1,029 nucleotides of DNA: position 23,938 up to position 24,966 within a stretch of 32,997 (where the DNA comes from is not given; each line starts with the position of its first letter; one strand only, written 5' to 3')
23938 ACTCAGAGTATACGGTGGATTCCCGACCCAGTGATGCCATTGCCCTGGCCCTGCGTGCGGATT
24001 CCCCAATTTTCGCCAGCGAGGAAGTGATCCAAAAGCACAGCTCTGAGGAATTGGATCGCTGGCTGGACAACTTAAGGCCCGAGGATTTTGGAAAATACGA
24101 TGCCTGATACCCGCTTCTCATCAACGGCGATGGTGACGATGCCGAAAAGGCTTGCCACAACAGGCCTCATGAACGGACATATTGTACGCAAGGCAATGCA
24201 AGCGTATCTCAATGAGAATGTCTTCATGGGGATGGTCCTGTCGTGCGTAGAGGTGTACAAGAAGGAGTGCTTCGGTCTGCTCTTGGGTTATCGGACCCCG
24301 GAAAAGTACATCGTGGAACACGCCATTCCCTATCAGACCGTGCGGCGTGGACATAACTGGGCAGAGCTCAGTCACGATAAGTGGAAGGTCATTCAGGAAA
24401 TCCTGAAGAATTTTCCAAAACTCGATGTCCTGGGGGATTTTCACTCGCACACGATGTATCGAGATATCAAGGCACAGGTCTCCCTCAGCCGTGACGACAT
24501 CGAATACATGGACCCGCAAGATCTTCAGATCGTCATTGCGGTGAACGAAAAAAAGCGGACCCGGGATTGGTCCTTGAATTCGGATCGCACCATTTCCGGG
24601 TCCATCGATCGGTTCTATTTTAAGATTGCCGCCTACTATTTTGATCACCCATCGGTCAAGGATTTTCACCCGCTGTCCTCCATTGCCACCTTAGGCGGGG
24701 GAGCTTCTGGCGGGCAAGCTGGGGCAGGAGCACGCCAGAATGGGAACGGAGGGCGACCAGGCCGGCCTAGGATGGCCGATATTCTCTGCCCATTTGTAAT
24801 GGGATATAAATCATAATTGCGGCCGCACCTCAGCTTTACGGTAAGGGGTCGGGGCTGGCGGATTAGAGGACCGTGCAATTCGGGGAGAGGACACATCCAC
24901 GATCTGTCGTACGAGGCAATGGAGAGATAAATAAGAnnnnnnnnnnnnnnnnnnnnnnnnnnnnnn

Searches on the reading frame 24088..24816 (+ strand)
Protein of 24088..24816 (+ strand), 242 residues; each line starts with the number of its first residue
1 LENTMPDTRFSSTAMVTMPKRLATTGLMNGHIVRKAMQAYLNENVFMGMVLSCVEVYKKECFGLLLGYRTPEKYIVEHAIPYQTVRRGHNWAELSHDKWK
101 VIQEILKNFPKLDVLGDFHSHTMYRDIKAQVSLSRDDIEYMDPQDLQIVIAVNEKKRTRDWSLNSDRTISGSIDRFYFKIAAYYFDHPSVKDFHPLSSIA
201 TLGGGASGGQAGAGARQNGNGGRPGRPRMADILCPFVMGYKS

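Call 4: search_protein_families(library=pfam, proteins=[window:24088-24816:+], max_evalue=0.01)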
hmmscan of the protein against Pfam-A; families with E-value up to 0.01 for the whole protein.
window:24088-24816:+ (242 aa): 2 families
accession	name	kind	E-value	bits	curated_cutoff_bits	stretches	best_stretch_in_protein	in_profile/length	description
PF14464.11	Prok-JAB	-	2.6e-05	24.5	25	1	49-162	8-112/114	Prokaryotic homologs of the JAB domain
PF01398.27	JAB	-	0.00058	20.1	22.5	1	38-128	5-106/117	JAB1/Mov34/MPN/PAD-1 ubiquitin protease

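Call 6: find_homologous_proteins(query=window:24088-24816:+, max_evalue=0.001)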
Query window:24088-24816:+ (242 aa): 207 proteins with E <= 0.001 among 559 candidates; the best 120 are listed.
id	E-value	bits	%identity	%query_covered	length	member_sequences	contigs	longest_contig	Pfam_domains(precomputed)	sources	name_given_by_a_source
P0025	2.2e-156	537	99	97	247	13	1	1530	-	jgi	jgi:proteasome lid subunit RPN8/RPN11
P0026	8.8e-117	407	76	98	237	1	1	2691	-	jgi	jgi:proteasome lid subunit RPN8/RPN11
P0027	1.3e-116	406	76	98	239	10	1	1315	PF01398.27,PF14464.12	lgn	-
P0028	1.2e-115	403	76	98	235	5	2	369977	-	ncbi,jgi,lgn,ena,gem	-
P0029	7.2e-115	401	75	98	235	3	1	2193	-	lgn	-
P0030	8.0e-114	397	76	98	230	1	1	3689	-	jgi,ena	-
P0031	4.4e-110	385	74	98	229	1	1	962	-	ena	-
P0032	1.2e-109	383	74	98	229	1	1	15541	-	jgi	jgi:proteasome lid subunit RPN8/RPN11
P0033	2.6e-109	382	72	98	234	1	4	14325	-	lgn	-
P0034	1.7e-104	367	69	97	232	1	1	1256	PF14464.12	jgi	jgi:proteasome lid subunit RPN8/RPN11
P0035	2.4e-104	366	80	86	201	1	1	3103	-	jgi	jgi:proteasome lid subunit RPN8/RPN11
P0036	4.6e-100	352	77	85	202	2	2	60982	PF01398.27,PF14464.12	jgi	jgi:proteasome lid subunit RPN8/RPN11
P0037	5.7e-100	352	70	96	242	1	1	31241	PF14464.12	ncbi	-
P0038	1.0e-97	344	66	98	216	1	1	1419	-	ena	-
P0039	1.2e-92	328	63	98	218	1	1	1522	PF01398.27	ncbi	-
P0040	7.3e-88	312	68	83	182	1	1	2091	PF14464.12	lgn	-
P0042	7.9e-84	299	66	85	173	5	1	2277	PF14464.12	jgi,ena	jgi:proteasome lid subunit RPN8/RPN11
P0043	3.3e-81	290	64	84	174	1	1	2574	PF14464.12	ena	-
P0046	4.0e-79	284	62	84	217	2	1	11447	PF14464.12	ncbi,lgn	-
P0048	1.4e-78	282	63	84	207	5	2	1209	PF14464.12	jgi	jgi:proteasome lid subunit RPN8/RPN11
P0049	2.1e-78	281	57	93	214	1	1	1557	PF14464.12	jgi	jgi:proteasome lid subunit RPN8/RPN11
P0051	9.5e-78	279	61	84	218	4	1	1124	PF14464.12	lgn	-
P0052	2.4e-77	278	60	84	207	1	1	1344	PF14464.12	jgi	jgi:hypothetical protein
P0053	1.7e-76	275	57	97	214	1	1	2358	PF14464.12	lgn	-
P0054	1.8e-76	275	61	87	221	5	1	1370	PF01398.27,PF14464.12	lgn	-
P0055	2.7e-76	274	60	84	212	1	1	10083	PF14464.12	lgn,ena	-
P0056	1.4e-75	272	62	84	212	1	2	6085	PF14464.12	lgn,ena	-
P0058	4.2e-75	270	61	85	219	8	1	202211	PF14464.12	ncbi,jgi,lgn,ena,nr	ncbi:MAG TPA: Mov34/MPN/PAD-1 family protein [Nitrospiria bacterium]|nr:Mov34/MPN/PAD-1 family prote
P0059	6.9e-75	270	60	83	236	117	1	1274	PF14464.12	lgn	-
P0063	4.5e-74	267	61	84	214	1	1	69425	PF14464.12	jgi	jgi:proteasome lid subunit RPN8/RPN11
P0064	8.6e-74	266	57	85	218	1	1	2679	PF14464.12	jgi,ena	-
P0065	8.6e-74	266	59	84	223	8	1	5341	PF01398.27,PF14464.12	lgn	-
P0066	9.0e-74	266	60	84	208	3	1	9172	PF14464.12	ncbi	-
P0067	1.4e-73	265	56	91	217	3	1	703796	PF14464.12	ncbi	ncbi:MAG: Mov34/MPN/PAD-1 family protein [Nitrospirota bacterium]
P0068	2.8e-73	264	61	83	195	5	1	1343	PF14464.12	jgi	jgi:proteasome lid subunit RPN8/RPN11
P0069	4.2e-73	264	61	83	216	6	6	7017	PF14464.12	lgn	-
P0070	4.8e-73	264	59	87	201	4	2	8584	PF14464.12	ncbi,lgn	-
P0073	1.2e-72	262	59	85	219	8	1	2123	PF14464.12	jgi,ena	-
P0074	3.8e-72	261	59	83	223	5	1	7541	PF14464.12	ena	-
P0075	1.0e-71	259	60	85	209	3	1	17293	PF14464.12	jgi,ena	-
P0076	1.1e-71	259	58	83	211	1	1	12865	PF14464.12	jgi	jgi:proteasome lid subunit RPN8/RPN11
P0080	3.1e-71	258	58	83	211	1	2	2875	PF14464.12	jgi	-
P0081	3.1e-71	258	59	83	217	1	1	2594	PF14464.12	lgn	-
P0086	1.3e-69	252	69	64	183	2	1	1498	PF14464.12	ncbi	-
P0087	1.8e-69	252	56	85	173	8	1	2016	PF14464.12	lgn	-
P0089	2.3e-69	252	54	86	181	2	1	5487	-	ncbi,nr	ncbi:MAG: hypothetical protein HZA19_00320 [Nitrospirae bacterium]|nr:hypothetical protein [Nitrospi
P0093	5.4e-69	250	58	83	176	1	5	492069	-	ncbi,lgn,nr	ncbi:MAG: hypothetical protein HY282_02125 [Nitrospirae bacterium]|nr:hypothetical protein [Candidat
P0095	9.4e-69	250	69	62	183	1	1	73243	-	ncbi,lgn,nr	ncbi:MAG: hypothetical protein HZA08_11830 [Nitrospirae bacterium]|nr:hypothetical protein [Nitrospi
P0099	6.7e-68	247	73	62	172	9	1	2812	PF14464.12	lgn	-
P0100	1.1e-67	246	73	62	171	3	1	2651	PF14464.12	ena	-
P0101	1.6e-67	246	60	83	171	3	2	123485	PF14464.12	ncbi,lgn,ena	-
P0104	1.2e-66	243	59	83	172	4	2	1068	PF14464.12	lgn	-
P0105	3.7e-65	238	70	62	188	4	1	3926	PF14464.12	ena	-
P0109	4.2e-40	156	48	62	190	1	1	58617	PF14464.12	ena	-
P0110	7.6e-40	155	38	85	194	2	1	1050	PF14464.12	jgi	jgi:proteasome lid subunit RPN8/RPN11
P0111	9.4e-40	155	47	62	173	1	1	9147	PF14464.12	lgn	-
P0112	1.2e-39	154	38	85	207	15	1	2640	PF14464.12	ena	-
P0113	1.4e-39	154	39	85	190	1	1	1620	PF14464.12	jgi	jgi:proteasome lid subunit RPN8/RPN11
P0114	1.4e-39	154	38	86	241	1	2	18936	PF14464.12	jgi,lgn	jgi:proteasome lid subunit RPN8/RPN11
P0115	2.1e-39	154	38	85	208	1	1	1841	PF14464.12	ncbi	-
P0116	2.4e-39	153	38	85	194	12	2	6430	PF14464.12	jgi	jgi:proteasome lid subunit RPN8/RPN11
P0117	2.5e-39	153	39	85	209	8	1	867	PF14464.12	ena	-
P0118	3.2e-39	153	36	85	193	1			PF14464.12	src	-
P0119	3.3e-39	153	37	86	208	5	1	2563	PF14464.12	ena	-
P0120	3.8e-39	153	37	85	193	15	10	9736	PF14464.12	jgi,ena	jgi:proteasome lid subunit RPN8/RPN11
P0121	6.1e-39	152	47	62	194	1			PF14464.12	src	-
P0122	8.9e-39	151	37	85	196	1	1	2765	PF14464.12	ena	-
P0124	9.8e-39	151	37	85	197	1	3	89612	PF14464.12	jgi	jgi:proteasome lid subunit RPN8/RPN11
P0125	1.0e-38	151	37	85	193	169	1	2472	PF14464.12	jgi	jgi:proteasome lid subunit RPN8/RPN11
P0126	1.1e-38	151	37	85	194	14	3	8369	PF14464.12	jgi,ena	-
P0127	1.8e-38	151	38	85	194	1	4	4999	PF14464.12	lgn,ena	-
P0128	1.8e-38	150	37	85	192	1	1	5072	PF14464.12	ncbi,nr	ncbi:MAG: Mov34/MPN/PAD-1 family protein [Acidobacteria bacterium]|nr:Mov34/MPN/PAD-1 family protein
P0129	1.9e-38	150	37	85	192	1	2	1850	PF14464.12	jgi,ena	-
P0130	2.2e-38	150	47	63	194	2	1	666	PF14464.12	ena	-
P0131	2.9e-38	150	46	62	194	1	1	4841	PF14464.12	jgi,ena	-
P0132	3.6e-38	150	46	62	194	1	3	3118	PF14464.12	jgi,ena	-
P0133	4.3e-38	149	36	85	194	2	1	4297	PF14464.12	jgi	jgi:proteasome lid subunit RPN8/RPN11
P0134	4.7e-38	149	45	62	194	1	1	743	PF01398.27,PF14464.12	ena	-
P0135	5.4e-38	149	47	63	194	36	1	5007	PF14464.12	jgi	-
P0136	5.7e-38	149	38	85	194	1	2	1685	PF14464.12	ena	-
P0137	6.0e-38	149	35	85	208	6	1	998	PF14464.12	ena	-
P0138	6.3e-38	149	37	85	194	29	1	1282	PF14464.12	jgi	jgi:proteasome lid subunit RPN8/RPN11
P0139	6.4e-38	149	35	87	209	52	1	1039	PF14464.12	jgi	jgi:proteasome lid subunit RPN8/RPN11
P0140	6.8e-38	149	36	85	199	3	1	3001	PF14464.12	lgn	-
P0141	8.2e-38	148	35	86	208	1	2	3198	PF14464.12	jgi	jgi:proteasome lid subunit RPN8/RPN11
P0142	8.9e-38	148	37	85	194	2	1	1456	PF14464.12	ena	-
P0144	1.0e-37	148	38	85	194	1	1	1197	PF14464.12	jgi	jgi:proteasome lid subunit RPN8/RPN11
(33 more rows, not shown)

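Call 11: find_encoding_contigs(protein=P0058, flank=10000, max_places=2)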
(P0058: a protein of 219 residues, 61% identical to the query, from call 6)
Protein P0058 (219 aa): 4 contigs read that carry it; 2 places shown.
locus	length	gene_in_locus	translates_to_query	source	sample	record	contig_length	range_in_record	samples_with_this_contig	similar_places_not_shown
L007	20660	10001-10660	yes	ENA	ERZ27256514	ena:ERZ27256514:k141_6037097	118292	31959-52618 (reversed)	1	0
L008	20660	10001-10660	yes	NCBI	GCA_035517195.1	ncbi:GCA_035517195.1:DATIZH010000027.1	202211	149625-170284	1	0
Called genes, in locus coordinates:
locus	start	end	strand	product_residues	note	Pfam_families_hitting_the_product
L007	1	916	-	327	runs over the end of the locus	PF00490:ALAD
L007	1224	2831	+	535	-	PF06537:DHOR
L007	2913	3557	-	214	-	PF03446:NAD_binding_2 (weak), PF03807:F420_oxidored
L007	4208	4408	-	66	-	-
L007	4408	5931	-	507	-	PF00590:TP_methylase, PF02602:HEM4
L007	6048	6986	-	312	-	PF01379:Porphobil_deam, PF03900:Porphobil_deamC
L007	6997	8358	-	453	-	PF05201:GlutR_N, PF01488:Shikimate_DH, PF03807:F420_oxidored (weak), PF00745:GlutR_dimer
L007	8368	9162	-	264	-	PF01578:Cytochrom_C_asm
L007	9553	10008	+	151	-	PF02577:BFN_dom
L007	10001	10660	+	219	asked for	PF14464:Prok-JAB (weak)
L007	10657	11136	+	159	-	PF02577:BFN_dom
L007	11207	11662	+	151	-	PF00572:Ribosomal_L13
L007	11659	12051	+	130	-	PF00380:Ribosomal_S9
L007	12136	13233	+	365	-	PF01118:Semialdhyde_dh, PF22698:Semialdhyde_dhC_1, PF02774:Semialdhyde_dhC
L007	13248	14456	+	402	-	PF01960:ArgJ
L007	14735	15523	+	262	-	PF00318:Ribosomal_S2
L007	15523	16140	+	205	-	PF00889:EF_TS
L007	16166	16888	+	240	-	PF00696:AA_kinase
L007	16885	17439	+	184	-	PF01765:RRF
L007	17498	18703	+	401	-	PF01168:Ala_racemase_N, PF00842:Ala_racemase_C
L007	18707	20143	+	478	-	-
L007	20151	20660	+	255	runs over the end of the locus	PF02405:MlaE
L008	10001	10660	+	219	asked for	PF14464:Prok-JAB (weak)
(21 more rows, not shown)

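Call 12: find_encoding_contigs(protein=P0067, flank=10000, max_places=2)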
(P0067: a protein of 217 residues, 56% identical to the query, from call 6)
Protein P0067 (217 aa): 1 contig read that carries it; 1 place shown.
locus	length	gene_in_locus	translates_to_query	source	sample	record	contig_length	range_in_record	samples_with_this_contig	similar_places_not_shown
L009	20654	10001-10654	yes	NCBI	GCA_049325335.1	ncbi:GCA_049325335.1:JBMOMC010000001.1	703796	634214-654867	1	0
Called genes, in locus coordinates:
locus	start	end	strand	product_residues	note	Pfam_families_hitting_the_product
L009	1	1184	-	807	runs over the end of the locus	PF02518:HATPase_c, PF00204:DNA_gyraseB, PF01751:Toprim, PF21249:GyrB_hook, PF18053:GyrB_insert, PF00986:DNA_gyraseB_C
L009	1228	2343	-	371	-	PF00712:DNA_pol3_beta, PF02767:DNA_pol3_beta_2, PF02768:DNA_pol3_beta_3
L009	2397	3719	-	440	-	PF11638:DnaA_N, PF00308:Bac_DnaA, PF01695:IstB_IS21 (weak), PF08299:Bac_DnaA_C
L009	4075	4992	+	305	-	PF01063:Aminotran_4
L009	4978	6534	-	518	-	PF00370:FGGY_N, PF02782:FGGY_C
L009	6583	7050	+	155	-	PF09900:DUF2127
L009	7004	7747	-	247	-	-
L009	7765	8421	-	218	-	PF00730:HhH-GPD, PF00633:HHH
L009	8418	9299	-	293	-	PF00795:CN_hydrolase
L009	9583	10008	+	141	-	PF02577:BFN_dom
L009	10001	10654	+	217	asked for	PF14464:Prok-JAB (weak)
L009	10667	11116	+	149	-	PF02577:BFN_dom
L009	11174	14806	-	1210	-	PF02463:SMC_N, PF13175:AAA_15, PF13304:AAA_21 (faint), PF13476:AAA_23, PF24161:CCDC39 (faint), PF06470:SMC_hinge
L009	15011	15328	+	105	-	-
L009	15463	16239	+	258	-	PF06750:A24_N_bact, PF01478:Peptidase_A24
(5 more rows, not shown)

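Call 13: find_encoding_contigs(protein=P0093, flank=10000, max_places=2)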
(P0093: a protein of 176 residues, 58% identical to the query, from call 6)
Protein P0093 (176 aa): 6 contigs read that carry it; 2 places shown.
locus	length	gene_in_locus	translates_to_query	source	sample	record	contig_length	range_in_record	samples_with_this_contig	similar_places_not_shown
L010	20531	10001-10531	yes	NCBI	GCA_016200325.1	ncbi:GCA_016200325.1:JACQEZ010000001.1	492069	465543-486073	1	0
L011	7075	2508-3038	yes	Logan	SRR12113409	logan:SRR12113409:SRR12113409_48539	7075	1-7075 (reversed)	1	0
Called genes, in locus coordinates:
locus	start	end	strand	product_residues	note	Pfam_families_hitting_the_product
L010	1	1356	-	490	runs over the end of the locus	PF01171:ATP_bind_3, PF11734:TilS_C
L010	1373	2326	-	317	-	PF01467:CTP_transf_like (weak), PF06574:FAD_syn, PF01687:Flavokinase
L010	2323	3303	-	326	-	PF00490:ALAD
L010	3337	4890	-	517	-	PF00590:TP_methylase, PF02602:HEM4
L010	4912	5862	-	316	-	PF01379:Porphobil_deam, PF03900:Porphobil_deamC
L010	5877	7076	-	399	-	PF07494:Reg_prop (faint)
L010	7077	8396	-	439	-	PF05201:GlutR_N, PF01488:Shikimate_DH, PF00745:GlutR_dimer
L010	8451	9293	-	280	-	PF01578:Cytochrom_C_asm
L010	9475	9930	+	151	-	PF02577:BFN_dom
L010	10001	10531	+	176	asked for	-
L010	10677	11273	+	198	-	-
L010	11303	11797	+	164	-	PF02577:BFN_dom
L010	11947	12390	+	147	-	PF00572:Ribosomal_L13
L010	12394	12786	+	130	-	PF00380:Ribosomal_S9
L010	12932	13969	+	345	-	PF01118:Semialdhyde_dh, PF22698:Semialdhyde_dhC_1, PF02774:Semialdhyde_dhC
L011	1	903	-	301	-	?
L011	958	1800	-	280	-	PF01578:Cytochrom_C_asm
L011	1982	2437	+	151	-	PF02577:BFN_dom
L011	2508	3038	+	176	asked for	-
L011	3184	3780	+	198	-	-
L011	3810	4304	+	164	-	PF02577:BFN_dom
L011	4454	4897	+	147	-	PF00572:Ribosomal_L13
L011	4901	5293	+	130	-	PF00380:Ribosomal_S9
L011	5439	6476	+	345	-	PF01118:Semialdhyde_dh, PF22698:Semialdhyde_dhC_1, PF02774:Semialdhyde_dhC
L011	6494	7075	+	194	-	?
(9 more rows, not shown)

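Call 32: search_solved_structures(query=A2, max_evalue=1, show_alignments=2)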
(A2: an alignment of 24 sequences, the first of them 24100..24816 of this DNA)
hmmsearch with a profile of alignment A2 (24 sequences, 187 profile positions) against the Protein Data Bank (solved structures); distinct sequences matched with E-value up to 1: 2.
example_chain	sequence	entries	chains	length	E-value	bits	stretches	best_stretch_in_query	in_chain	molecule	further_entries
2nvm_A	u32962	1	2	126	0.11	15.6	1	46-91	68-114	FdxN element excision controlling factor XisI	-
9is6_E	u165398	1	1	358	0.47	13.4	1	11-121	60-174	COP9 signalosome complex subunit 5b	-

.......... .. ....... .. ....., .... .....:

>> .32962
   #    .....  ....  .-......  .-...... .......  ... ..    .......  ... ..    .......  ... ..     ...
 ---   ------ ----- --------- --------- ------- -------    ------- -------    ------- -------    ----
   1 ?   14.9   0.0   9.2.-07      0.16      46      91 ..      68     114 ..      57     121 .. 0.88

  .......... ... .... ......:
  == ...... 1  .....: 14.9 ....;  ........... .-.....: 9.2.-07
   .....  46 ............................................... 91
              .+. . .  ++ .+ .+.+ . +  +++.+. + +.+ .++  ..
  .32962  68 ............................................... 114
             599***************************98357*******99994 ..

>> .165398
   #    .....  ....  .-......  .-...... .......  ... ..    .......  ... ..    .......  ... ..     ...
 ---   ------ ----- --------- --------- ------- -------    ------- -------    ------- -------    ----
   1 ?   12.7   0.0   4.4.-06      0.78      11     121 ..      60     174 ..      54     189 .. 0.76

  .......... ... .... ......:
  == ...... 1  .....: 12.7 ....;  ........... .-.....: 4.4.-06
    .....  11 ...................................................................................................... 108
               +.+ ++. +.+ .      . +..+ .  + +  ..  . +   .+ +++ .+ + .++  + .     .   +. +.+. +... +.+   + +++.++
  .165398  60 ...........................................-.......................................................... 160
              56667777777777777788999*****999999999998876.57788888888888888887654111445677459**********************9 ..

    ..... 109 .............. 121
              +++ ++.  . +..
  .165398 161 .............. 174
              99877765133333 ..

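Call 33: search_protein_families(library=ncbifam, proteins=[window:24100-24816:+], max_evalue=0.01)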
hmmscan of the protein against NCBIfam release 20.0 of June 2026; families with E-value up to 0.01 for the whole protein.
window:24100-24816:+ (238 aa): 0 families

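Call 38: find_related_loci(query=A2, collection=metagenome_contigs, flank=10000)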
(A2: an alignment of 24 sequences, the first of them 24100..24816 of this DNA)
Query A2 (238 aa) in metagenome_contigs; peptide patterns used: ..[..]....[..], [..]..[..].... (x = any residue, [..] = any of these).
507 stretches matched a pattern; 401 encode a relative of the query (tblastn E <= 1e-3); the best 80 are kept; 80 distinct loci.
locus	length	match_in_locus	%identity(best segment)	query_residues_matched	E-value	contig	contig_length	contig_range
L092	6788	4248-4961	100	1-238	3e-166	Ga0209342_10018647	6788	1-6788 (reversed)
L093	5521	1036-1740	99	1-235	4e-164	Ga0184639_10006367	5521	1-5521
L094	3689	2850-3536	76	1-237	4e-123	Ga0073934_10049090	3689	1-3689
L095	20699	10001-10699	76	1-237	1e-116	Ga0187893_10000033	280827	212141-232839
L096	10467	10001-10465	100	1-155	4e-105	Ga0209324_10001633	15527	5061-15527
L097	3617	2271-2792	66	32-237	6e-92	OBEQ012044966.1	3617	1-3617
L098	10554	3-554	74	45-233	6e-90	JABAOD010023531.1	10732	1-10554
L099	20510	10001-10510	65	33-234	3e-87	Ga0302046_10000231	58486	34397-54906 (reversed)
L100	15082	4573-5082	65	33-234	3e-87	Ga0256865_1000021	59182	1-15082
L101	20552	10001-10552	61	23-237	2e-86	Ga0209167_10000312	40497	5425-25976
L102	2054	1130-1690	62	32-234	4e-88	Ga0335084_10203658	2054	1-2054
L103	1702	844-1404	61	32-234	1e-88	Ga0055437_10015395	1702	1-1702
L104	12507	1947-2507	62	33-235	2e-82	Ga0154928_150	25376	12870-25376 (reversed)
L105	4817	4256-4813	61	33-234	1e-82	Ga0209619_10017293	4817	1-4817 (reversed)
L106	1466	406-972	60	32-236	2e-87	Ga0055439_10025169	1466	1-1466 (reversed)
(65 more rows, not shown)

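Call 42: find_encoding_contigs(protein=P0095, flank=10000, max_places=2)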
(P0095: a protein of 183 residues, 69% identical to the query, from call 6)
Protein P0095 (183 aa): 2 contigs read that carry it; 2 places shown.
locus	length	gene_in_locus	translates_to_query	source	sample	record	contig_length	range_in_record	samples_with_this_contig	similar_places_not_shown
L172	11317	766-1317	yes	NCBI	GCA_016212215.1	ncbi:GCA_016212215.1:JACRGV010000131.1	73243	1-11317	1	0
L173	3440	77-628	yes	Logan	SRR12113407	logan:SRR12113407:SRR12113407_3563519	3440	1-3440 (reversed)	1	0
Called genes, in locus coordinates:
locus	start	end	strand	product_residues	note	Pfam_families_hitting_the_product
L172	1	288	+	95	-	PF00271:Helicase_C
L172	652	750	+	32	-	PF08213:COX24_C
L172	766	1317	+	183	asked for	-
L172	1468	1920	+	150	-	PF02577:BFN_dom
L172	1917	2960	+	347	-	PF01916:DS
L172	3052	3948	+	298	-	PF00491:Arginase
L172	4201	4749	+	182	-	PF01862:PvlArgDC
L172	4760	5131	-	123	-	PF00072:Response_reg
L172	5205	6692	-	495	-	PF04055:Radical_SAM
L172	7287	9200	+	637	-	PF00330:Aconitase, PF00694:Aconitase_C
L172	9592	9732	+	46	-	-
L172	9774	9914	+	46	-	-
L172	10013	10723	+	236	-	PF00027:cNMP_binding, PF13545:HTH_Crp_2, PF00325:Crp (weak)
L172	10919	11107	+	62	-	PF04405:ScdA_N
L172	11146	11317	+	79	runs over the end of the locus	PF10006:DUF2249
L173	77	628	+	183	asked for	-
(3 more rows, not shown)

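Call 43: find_encoding_contigs(protein=P0089, flank=10000, max_places=2)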
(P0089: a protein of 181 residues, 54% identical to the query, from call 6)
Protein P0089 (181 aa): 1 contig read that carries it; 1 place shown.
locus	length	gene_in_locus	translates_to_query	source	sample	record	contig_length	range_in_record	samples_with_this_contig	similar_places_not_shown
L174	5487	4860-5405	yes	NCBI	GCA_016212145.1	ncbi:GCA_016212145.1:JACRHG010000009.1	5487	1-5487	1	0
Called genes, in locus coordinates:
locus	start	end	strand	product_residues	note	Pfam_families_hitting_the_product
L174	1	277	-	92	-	PF02666:PS_Dcarbxylase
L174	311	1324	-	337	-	PF02826:2-Hacid_dh_C (weak), PF03446:NAD_binding_2 (weak), PF03807:F420_oxidored (faint), PF07991:KARI_N, PF01450:KARI_C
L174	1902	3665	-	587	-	PF02776:TPP_enzyme_N, PF00205:TPP_enzyme_M, PF02775:TPP_enzyme_C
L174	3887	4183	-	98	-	-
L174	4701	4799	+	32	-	-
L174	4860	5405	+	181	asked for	-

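Call 46: predict_structure(alignment_id=A2)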
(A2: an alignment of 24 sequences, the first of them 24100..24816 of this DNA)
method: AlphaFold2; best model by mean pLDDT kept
length: 238 residues; sequences in the alignment: 24
mean_pLDDT: 75.8   pTM: 0.72
mean pLDDT of the five models: 75.8, 74.0, 73.7, 73.6, 72.9
residues with pLDDT >= 90: 97; 70-90: 60; 50-70: 29; < 50: 52
segments of 3 or more residues with pLDDT < 50: 5-24, 193-218
pLDDT, mean of each block of 10 residues (from residue 1): 48 43 51 92 94 87 93 86 59 86 90 89 84 88 94 91 94 95 61 43 39 45 92 74
secondary structure, 60 per line:
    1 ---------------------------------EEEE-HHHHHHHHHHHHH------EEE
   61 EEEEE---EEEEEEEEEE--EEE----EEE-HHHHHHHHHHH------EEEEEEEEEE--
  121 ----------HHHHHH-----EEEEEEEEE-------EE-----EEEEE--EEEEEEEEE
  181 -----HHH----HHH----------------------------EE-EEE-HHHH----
elements in order: E34-37 H39-51 E58-65 E69-78 E81-83 E88-90 H92-102 E109-118 H131-136 E142-150 E165-169 E172-180 E227-229 H231-234
